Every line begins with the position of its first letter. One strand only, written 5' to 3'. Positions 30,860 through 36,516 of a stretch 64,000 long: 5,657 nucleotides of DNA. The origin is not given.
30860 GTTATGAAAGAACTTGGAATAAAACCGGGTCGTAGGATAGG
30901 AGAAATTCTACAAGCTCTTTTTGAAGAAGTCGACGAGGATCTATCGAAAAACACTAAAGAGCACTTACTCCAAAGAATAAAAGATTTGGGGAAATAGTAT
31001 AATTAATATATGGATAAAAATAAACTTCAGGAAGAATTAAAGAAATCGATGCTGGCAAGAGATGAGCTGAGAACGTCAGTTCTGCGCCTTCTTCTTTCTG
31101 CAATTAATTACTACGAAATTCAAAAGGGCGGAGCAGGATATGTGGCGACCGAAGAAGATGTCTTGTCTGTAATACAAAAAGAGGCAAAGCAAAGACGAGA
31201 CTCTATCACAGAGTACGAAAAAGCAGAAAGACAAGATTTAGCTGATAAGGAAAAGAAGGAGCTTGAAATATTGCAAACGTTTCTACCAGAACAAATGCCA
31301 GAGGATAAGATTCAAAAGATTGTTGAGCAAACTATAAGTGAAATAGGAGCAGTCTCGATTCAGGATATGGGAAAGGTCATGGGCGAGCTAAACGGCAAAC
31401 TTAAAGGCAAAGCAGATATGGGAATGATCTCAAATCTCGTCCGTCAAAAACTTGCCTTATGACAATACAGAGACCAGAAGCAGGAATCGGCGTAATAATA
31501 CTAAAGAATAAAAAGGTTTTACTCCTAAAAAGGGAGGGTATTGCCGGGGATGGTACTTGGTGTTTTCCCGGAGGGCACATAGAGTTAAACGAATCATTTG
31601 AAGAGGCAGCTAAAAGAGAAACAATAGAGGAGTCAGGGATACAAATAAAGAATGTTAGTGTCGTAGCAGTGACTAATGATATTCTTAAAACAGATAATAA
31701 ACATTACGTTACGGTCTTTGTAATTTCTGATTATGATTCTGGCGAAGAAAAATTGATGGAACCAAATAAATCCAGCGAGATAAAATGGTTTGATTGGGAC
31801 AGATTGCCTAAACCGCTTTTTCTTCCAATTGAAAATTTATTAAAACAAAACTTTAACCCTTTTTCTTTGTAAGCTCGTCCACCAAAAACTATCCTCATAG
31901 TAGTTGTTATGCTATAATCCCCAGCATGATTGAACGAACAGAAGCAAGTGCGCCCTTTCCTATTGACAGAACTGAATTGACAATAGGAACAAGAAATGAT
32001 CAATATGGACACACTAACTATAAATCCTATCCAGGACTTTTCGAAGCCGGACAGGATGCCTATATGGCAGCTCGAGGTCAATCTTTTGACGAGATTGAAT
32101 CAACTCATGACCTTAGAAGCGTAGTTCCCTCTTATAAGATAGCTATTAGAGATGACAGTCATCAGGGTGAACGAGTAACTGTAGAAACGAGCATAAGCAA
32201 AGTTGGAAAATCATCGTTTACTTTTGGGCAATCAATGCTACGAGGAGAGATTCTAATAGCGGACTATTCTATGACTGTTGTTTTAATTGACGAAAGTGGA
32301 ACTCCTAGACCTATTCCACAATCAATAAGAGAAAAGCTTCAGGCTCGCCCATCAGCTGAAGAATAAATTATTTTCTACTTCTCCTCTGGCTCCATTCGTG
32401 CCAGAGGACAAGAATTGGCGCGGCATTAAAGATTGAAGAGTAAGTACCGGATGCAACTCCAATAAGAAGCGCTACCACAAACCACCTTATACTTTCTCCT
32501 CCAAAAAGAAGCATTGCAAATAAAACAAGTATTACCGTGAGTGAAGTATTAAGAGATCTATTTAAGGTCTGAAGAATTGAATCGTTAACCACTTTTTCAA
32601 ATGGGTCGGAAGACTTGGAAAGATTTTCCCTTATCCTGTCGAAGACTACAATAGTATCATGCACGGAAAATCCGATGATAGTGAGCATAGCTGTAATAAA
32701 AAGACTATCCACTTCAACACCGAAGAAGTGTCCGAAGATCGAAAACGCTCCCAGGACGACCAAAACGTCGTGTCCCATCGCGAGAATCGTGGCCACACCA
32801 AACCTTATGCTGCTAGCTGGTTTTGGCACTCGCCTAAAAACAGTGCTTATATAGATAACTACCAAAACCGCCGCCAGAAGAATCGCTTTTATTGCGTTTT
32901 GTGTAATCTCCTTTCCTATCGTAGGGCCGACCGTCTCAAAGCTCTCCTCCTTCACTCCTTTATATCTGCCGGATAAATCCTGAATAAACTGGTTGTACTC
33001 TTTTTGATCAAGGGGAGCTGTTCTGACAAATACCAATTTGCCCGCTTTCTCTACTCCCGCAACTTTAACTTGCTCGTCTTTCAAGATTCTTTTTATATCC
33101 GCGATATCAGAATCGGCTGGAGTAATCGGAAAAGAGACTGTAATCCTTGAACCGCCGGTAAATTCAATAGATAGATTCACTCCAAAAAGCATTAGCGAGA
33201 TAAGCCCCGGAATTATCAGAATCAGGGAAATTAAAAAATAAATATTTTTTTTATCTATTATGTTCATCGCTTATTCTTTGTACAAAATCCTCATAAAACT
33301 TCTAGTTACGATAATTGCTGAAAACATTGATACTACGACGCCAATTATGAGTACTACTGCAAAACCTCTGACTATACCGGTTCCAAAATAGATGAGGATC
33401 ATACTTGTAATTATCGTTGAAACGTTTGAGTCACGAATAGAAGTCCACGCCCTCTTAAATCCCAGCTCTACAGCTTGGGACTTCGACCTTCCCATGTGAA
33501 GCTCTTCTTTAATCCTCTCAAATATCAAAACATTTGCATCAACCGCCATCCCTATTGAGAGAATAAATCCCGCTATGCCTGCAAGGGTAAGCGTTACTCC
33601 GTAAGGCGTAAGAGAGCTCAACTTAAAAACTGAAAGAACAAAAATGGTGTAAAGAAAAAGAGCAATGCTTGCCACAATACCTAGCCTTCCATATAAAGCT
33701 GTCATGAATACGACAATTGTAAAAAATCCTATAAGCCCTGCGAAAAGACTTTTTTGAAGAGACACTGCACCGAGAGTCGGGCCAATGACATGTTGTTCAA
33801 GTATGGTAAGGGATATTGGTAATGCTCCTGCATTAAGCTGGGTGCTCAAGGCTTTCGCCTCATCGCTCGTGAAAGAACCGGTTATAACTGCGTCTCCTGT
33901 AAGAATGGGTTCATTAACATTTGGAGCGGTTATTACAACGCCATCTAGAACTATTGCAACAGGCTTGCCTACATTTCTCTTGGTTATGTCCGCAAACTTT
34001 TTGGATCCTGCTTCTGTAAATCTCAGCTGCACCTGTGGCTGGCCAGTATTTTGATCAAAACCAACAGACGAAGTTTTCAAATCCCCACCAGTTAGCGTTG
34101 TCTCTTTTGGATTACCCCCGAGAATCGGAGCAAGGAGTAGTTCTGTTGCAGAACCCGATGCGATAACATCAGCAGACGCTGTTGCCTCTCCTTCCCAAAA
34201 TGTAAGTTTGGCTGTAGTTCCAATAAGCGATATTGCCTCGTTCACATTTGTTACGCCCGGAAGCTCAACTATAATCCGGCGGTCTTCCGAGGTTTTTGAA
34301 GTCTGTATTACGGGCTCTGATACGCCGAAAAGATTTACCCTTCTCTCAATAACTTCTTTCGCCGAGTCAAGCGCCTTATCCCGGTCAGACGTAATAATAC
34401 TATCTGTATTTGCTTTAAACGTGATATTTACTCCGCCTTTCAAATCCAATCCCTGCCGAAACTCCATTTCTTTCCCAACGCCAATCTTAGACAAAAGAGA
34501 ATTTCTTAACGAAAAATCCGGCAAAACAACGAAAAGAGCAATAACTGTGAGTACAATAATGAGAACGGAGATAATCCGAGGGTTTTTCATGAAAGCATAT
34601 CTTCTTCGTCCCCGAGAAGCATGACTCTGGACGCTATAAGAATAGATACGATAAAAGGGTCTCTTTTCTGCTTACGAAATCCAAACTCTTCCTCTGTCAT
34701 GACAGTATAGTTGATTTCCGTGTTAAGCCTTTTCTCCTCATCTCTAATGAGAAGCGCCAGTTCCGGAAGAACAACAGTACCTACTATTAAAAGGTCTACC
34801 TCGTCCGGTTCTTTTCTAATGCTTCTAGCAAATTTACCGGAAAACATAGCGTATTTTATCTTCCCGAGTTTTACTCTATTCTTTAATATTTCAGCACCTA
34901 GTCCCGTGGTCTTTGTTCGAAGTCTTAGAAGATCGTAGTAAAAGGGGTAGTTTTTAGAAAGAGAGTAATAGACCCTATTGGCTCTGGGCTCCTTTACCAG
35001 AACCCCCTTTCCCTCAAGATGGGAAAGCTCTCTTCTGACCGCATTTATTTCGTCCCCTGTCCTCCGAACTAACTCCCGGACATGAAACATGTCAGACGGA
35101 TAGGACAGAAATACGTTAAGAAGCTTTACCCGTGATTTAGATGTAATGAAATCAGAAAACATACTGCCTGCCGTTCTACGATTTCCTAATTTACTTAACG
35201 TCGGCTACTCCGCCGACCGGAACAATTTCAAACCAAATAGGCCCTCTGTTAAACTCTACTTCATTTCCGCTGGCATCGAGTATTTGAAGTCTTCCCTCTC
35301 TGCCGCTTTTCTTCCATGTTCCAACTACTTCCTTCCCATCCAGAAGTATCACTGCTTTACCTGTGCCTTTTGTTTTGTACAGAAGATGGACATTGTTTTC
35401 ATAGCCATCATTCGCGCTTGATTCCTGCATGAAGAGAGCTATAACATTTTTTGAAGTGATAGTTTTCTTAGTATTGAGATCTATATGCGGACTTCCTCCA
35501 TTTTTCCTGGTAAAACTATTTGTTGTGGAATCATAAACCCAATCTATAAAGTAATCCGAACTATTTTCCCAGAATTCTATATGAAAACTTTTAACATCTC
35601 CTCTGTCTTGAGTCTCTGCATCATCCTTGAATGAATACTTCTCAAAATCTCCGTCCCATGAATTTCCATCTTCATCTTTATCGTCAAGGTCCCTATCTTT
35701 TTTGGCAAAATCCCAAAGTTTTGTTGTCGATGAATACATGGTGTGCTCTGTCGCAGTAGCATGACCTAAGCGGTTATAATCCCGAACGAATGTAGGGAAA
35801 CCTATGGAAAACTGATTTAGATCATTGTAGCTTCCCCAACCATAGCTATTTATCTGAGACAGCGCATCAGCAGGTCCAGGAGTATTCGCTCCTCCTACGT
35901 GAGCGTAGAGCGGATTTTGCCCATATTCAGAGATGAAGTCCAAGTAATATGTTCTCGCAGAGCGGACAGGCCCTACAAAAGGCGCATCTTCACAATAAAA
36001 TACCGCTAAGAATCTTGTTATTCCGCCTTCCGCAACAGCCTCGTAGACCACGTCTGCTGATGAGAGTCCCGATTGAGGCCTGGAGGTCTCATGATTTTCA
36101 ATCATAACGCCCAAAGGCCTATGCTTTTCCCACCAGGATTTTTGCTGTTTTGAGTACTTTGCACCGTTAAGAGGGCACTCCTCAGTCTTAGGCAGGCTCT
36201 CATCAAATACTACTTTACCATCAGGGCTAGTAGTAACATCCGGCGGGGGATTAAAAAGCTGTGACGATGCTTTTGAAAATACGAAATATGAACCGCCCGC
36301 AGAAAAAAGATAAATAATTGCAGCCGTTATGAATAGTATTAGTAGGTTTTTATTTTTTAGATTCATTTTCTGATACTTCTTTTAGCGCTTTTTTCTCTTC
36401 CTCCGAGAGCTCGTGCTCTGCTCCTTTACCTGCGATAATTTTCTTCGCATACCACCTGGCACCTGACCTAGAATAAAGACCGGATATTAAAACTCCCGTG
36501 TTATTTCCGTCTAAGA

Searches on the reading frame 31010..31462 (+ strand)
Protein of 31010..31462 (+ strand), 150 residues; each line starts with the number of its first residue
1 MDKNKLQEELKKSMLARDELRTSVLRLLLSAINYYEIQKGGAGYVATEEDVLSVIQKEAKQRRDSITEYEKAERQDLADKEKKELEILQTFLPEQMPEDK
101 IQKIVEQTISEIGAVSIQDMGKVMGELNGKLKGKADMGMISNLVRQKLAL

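Call 28: search_protein_families(library=pfam, proteins=[window:31010-31462:+], max_evalue=0.001)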
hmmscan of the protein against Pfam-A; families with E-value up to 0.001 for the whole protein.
window:31010-31462:+ (150 aa): 1 family
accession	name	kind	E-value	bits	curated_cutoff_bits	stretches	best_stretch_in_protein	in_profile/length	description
PF09424.15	YqeY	-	1e-49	168.8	27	1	3-148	1-143/143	Yqey-like protein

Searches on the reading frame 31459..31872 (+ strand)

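Call 28: search_protein_families(library=pfam, proteins=[window:31459-31872:+], max_evalue=0.001)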
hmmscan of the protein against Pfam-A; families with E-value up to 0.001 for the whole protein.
window:31459-31872:+ (137 aa): 3 families
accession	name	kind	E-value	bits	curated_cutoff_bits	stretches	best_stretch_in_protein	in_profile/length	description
PF00293.34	NUDIX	-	1.3e-22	80.7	21.1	1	8-120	4-123/134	NUDIX domain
PF14815.12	NUDIX_4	-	9.2e-06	25.9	35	1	12-118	4-100/113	NUDIX domain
PF22327.2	Nudt16-like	-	0.00023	21.6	27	1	30-93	31-96/161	U8 snoRNA-decapping enzyme-like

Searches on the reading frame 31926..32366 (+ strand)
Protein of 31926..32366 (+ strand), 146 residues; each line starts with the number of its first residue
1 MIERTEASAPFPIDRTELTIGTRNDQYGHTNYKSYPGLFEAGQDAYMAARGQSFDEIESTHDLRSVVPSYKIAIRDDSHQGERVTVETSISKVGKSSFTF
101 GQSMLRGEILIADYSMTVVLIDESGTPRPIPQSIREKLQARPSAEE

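Call 28: search_protein_families(library=pfam, proteins=[window:31926-32366:+], max_evalue=0.001)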
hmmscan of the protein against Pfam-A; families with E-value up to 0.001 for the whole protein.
window:31926-32366:+ (146 aa): 2 families
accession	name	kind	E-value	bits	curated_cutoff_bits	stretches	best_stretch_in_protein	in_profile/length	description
PF13279.12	4HBT_2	-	4.7e-06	27.5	25.5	1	25-138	7-122/122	Thioesterase-like superfamily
PF03061.28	4HBT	-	0.00077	20.2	20.6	1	79-108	45-74/79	Thioesterase superfamily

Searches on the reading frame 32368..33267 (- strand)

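Call 58: search_protein_families(library=ncbifam, proteins=[window:32368-33267:-], max_evalue=1e-10)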
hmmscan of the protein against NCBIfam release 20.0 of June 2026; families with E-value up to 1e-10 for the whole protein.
window:32368-33267:- (299 aa): 17 families
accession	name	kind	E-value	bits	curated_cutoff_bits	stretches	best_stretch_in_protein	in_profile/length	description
TIGR00966.2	transloc_SecF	equivalog_domain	2.3e-82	276.6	160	1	2-289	2-279/279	protein translocase subunit SecF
NF009583.0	PRK13024.1-3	subfamily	3.6e-73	246.8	721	1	2-297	458-741/755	protein translocase subunit SecDF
NF009585.0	PRK13024.1-5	equivalog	4.8e-66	223.5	1037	1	88-294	782-982/993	protein translocase subunit SecDF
NF009581.0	PRK13024.1-1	equivalog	2.7e-63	214.3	1058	1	2-293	450-733/752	protein translocase subunit SecDF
NF009584.0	PRK13024.1-4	equivalog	1.5e-57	195.5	1171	1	2-290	452-732/759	protein translocase subunit SecDF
NF011315.0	PRK14726.1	equivalog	6.2e-52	176.8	1249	1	6-293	552-831/855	protein translocase subunit SecDF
TIGR00916.1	2A0604s01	subfamily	4e-43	147.7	148.6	1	105-279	70-231/231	SecD/SecF family protein translocase subunit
NF009580.0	PRK13023.1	equivalog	2.4e-33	115.4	1153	1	26-288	495-749/775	protein translocase subunit SecDF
NF009582.0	PRK13024.1-2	equivalog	2.3e-32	111.9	723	1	9-298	535-833/859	protein translocase subunit SecDF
NF009540.0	PRK12911.1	equivalog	3.5e-23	81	1878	1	108-288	1219-1393/1403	bifunctional preprotein translocase subunit SecD/SecF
NF046001.1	SecDF_plasm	equivalog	4.2e-16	58.2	500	1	9-299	542-856/878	protein translocase subunit SecDF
NF006357.0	PRK08578.2-1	equivalog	4.6e-16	59.4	304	1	7-254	5-236/282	preprotein translocase subunit SecF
NF006353.0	PRK08578.1-1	subfamily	1.1e-14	54.6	282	1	11-255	9-240/281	preprotein translocase subunit SecF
NF006354.0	PRK08578.1-2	equivalog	5.3e-14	52.3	353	1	12-251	25-237/296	preprotein translocase subunit SecF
TIGR01129.1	secD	equivalog_domain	2.1e-13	50.2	244.4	1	107-284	232-395/397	protein translocase subunit SecD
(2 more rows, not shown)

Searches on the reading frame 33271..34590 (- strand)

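Call 58: search_protein_families(library=ncbifam, proteins=[window:33271-34590:-], max_evalue=1e-10)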
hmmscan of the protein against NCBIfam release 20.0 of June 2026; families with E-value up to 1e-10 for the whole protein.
window:33271-34590:- (439 aa): 18 families
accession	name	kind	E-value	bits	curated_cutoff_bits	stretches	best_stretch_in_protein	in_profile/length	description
NF009583.0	PRK13024.1-3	subfamily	1.3e-129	433.5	721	1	1-437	1-432/755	protein translocase subunit SecDF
TIGR01129.1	secD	equivalog_domain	1.1e-118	396.9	244.4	1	47-432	2-396/397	protein translocase subunit SecD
NF009585.0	PRK13024.1-5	equivalog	2.1e-101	340.5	1037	2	159-435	376-646/993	protein translocase subunit SecDF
NF011315.0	PRK14726.1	equivalog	1e-90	305.1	1249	1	62-437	151-525/855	protein translocase subunit SecDF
TIGR00916.1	2A0604s01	subfamily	1.9e-67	227.2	148.6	1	191-426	1-231/231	SecD/SecF family protein translocase subunit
NF009584.0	PRK13024.1-4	equivalog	1.7e-65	221.8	1171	2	217-437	194-413/759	protein translocase subunit SecDF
NF009545.0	PRK12933.1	equivalog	2.2e-65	221.3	728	1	80-437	238-594/604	protein translocase subunit SecD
NF009581.0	PRK13024.1-1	equivalog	5.9e-64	216.5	1058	2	220-437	199-411/752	protein translocase subunit SecDF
NF009580.0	PRK13023.1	equivalog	1.7e-55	188.6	1153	1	5-432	23-443/775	protein translocase subunit SecDF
NF009540.0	PRK12911.1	equivalog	2.9e-50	170.7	1878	1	206-435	837-1060/1403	bifunctional preprotein translocase subunit SecD/SecF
NF009582.0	PRK13024.1-2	equivalog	1.6e-39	135.6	723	1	215-436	271-487/859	protein translocase subunit SecDF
NF006218.0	PRK08343.1-4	subfamily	1.9e-38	132.3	383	1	163-428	115-380/392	preprotein translocase subunit SecD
NF046001.1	SecDF_plasm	equivalog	2.4e-26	92.1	500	1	236-438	309-505/878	protein translocase subunit SecDF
TIGR00966.2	transloc_SecF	equivalog_domain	7.7e-22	78.1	160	1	241-433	90-276/279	protein translocase subunit SecF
NF006216.0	PRK08343.1-2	equivalog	6e-21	74.8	519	1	242-423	309-488/506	preprotein translocase subunit SecD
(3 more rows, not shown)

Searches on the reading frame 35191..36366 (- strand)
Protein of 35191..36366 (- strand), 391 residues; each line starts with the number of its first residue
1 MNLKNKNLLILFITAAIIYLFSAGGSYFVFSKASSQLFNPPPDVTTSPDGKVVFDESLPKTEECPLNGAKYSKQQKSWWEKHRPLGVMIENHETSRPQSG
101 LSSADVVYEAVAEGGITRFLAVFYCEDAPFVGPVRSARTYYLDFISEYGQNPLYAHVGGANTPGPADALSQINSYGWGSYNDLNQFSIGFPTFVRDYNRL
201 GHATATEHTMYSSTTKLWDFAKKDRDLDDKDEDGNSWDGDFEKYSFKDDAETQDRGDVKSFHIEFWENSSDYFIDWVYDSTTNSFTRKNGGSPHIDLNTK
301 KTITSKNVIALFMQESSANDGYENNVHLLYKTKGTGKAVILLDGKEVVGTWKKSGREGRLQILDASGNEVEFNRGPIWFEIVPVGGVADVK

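Call 58: search_protein_families(library=ncbifam, proteins=[window:35191-36366:-], max_evalue=1e-10)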
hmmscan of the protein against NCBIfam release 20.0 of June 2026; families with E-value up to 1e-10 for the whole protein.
window:35191-36366:- (391 aa): 0 families

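Call 61: search_protein_families(library=pfam, proteins=[window:35191-36366:-], max_evalue=0.00001)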
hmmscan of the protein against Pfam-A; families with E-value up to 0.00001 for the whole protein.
window:35191-36366:- (391 aa): 2 families
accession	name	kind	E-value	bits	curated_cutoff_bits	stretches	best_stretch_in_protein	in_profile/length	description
PF11258.13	DUF3048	-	5e-34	118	25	1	80-223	12-144/148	Protein of unknown function (DUF3048) N-terminal domain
PF17479.7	DUF3048_C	-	2.1e-23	83.3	25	1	268-378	8-113/114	Protein of unknown function (DUF3048) C-terminal domain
